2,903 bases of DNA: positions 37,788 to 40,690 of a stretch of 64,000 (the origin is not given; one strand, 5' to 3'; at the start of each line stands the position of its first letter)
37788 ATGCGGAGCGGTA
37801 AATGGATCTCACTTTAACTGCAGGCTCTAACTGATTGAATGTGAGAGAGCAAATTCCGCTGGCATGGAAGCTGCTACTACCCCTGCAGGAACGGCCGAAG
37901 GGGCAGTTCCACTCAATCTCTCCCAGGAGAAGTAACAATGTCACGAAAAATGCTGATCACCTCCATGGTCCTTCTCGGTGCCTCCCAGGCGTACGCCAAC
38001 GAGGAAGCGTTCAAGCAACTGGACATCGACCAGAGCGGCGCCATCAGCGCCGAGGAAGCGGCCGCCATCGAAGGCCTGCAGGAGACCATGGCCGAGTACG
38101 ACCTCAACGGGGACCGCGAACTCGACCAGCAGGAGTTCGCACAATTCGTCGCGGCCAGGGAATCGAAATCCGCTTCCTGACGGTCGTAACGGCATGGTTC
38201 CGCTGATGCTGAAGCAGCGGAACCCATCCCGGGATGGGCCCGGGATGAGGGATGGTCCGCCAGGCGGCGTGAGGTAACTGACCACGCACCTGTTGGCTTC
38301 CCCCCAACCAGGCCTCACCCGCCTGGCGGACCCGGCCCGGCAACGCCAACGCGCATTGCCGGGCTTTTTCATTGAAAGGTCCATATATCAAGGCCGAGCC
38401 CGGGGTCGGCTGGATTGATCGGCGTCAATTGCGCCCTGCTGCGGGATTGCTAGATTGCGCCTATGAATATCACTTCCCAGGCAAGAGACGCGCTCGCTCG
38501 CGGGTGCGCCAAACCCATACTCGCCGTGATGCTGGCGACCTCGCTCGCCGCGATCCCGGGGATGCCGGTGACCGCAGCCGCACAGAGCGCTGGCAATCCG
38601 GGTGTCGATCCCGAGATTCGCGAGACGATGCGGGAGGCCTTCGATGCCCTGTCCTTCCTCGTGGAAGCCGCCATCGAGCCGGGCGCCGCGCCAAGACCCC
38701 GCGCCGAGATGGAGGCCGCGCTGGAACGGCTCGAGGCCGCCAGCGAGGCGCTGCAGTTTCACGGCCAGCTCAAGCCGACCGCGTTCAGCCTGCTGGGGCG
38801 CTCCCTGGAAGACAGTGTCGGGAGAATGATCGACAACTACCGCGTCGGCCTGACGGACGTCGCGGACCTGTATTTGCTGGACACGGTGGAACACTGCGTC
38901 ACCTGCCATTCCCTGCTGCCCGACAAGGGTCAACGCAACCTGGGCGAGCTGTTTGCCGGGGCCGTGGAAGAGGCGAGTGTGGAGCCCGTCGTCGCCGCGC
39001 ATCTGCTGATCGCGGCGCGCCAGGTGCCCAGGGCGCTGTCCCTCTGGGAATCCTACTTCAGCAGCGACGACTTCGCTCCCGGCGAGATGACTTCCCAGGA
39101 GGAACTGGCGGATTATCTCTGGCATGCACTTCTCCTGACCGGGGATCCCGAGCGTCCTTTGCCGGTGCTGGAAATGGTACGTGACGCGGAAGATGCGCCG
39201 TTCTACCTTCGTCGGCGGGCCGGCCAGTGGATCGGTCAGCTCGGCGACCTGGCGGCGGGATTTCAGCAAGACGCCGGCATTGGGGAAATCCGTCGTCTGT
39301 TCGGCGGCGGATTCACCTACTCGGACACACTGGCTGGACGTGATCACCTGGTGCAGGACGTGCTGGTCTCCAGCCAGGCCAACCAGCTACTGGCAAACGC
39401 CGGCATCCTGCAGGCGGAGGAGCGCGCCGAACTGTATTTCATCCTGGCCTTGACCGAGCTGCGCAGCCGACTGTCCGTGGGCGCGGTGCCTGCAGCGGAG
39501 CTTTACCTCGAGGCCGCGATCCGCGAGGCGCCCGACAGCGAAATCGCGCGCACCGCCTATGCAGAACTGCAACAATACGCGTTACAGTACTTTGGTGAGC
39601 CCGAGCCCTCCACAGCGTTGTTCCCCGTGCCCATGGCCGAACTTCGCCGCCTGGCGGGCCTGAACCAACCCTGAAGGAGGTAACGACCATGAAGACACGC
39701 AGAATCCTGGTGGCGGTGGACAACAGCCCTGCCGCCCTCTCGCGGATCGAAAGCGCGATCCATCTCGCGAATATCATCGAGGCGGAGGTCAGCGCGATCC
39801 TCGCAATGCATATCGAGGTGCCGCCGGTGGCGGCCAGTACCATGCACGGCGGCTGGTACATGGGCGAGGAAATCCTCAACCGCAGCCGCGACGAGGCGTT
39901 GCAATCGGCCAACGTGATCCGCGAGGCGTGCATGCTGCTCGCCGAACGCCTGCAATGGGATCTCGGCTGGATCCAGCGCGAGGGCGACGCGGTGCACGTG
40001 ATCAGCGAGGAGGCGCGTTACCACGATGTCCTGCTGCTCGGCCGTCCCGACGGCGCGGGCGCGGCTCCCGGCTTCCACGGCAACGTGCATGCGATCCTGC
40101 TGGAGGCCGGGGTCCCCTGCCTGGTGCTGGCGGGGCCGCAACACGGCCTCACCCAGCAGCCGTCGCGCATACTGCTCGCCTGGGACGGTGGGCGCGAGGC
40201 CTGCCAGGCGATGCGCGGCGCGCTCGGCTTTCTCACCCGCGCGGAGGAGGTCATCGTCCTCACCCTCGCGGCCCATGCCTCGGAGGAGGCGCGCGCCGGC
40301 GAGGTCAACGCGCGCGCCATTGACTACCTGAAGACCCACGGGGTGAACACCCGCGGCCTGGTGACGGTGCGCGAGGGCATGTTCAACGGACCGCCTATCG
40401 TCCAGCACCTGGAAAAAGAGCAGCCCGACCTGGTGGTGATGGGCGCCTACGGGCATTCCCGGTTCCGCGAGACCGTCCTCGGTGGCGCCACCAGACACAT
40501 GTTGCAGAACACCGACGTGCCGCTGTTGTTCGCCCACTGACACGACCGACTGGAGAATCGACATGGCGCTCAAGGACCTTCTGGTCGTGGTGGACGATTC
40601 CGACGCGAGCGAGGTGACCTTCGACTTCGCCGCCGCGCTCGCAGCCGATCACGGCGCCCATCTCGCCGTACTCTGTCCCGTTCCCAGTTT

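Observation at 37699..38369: Sigma-54 promoter with GlrR-type enhancer driving an EF-hand mini-protein and a ~190-nt hairpin-rich 3' region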

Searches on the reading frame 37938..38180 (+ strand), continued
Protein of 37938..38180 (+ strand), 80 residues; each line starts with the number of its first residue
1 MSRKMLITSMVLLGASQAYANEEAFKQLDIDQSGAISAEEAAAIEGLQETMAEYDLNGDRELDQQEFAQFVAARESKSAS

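Call 72: fold_search(model_id=the predicted structure, library=pdb)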
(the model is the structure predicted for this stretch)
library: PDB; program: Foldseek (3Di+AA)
matches with E <= 10: 992; with E <= 0.001: 0
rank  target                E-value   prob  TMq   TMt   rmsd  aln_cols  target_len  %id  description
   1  6psd_C                3.9e-03  1.00  0.62  0.67   2.4        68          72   19  Complex of CRACR2a with a Dynein Light Intermediate Chain Peptide (released 2020-07-15)
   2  6k67_B                4.4e-03  1.00  0.72  0.70   2.9        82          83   24  Application of anti-helix antibodies in protein structure determination (9011-3LRH) (released 2019-08-14)
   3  9o48_E                5.4e-03  1.00  0.58  0.35   2.3        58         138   33  Cryo-EM structure of the human SK2-4 chimera/calmodulin channel complex in the Ca2+ bound state (released 2025-07-09)
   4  2p6b_D                7.0e-03  1.00  0.60  0.32   2.4        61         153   31  Crystal Structure of Human Calcineurin in Complex with PVIVIT Peptide (released 2007-06-05)
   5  6psd_O                7.9e-03  1.00  0.63  0.68   2.5        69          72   19  Complex of CRACR2a with a Dynein Light Intermediate Chain Peptide (released 2020-07-15)
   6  6psd_G                9.1e-03  1.00  0.61  0.68   2.7        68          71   18  Complex of CRACR2a with a Dynein Light Intermediate Chain Peptide (released 2020-07-15)
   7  9ntz                  1.2e-02  1.00  0.58  0.11   2.3        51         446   35  Crystal structure of calcium-dependent protein kinase 1 (CDPK1) from Cryptosporidium parvum in complex with inhibitor BK (released 2026-04-01)
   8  9o51_E                1.2e-02  1.00  0.48  0.65   3.7        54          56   30  Cryo-EM structure of the human SK2-4 chimera/calmodulin channel complex in the Ca2+ free state (released 2025-07-09)
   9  5a2h                  1.3e-02  1.00  0.65  0.37   3.3        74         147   24  Crystal Structure of Arabidopsis thaliana Calmodulin-7 (released 2016-03-30)
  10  3fwb_A                1.3e-02  1.00  0.60  0.33   4.9        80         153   22  Sac3:Sus1:Cdc31 complex (released 2009-04-14)
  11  6mue_A                1.3e-02  1.00  0.68  0.41   2.8        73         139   26  Voltage-gated sodium channel NaV1.4 IQ domain in complex with Ca2+/Calmodulin (released 2019-05-08)
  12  6k67_D                1.3e-02  1.00  0.66  0.65   3.1        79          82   25  Application of anti-helix antibodies in protein structure determination (9011-3LRH) (released 2019-08-14)
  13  4cln                  1.3e-02  1.00  0.66  0.38   3.1        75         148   24  STRUCTURE OF A RECOMBINANT CALMODULIN FROM DROSOPHILA MELANOGASTER REFINED AT 2.2-ANGSTROMS RESOLUTION (released 1992-07-15)
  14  5d43_A                1.4e-02  1.00  0.78  0.44   2.1        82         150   22  crystal structrue of Mouse centrin 1 in calcium-saturated form (released 2016-09-07)
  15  5otj_D                1.4e-02  1.00  0.55  0.64   2.8        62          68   32  Monomeric polcalcin (Phl p 7) in complex with two identical allergen-specific antibodies (released 2018-09-05)
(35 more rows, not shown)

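Call 91: list_cluster_members(proteins=[P0004, P0001, P0006, P0034])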
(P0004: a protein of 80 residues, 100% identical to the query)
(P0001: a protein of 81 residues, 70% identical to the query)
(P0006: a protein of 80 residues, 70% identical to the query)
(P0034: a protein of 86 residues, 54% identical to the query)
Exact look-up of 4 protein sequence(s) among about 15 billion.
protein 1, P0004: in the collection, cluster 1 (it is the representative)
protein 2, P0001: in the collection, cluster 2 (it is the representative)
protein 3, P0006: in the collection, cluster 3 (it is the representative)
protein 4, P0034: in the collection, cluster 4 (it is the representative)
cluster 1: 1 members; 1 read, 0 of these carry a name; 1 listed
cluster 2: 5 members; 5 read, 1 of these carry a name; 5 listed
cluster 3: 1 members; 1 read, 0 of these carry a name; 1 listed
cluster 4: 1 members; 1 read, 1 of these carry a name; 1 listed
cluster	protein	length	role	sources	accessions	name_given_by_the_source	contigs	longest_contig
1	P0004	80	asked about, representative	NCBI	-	-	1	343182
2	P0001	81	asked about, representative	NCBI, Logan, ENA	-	-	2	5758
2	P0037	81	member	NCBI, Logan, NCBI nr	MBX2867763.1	MAG: hypothetical protein KTR18_03775 [Acidiferrobacterales bacterium] | hypothetical protein [Acidiferrobacterales bacterium]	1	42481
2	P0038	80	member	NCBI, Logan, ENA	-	-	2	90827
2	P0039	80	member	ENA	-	-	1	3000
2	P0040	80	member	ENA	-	-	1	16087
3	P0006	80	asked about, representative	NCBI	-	-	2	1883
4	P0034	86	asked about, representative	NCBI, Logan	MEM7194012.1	MAG: hypothetical protein AAF402_03620 [Pseudomonadota bacterium]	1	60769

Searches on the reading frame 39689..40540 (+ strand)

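Call 6: search_protein_families(library=pfam, proteins=[window:39689-40540:+])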
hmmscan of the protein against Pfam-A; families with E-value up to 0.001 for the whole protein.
window:39689-40540:+ (283 aa): 1 family
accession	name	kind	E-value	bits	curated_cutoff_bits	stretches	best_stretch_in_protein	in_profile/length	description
PF00582.32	Usp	-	2.6e-14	54.4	24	1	160-281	4-139/141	Universal stress protein family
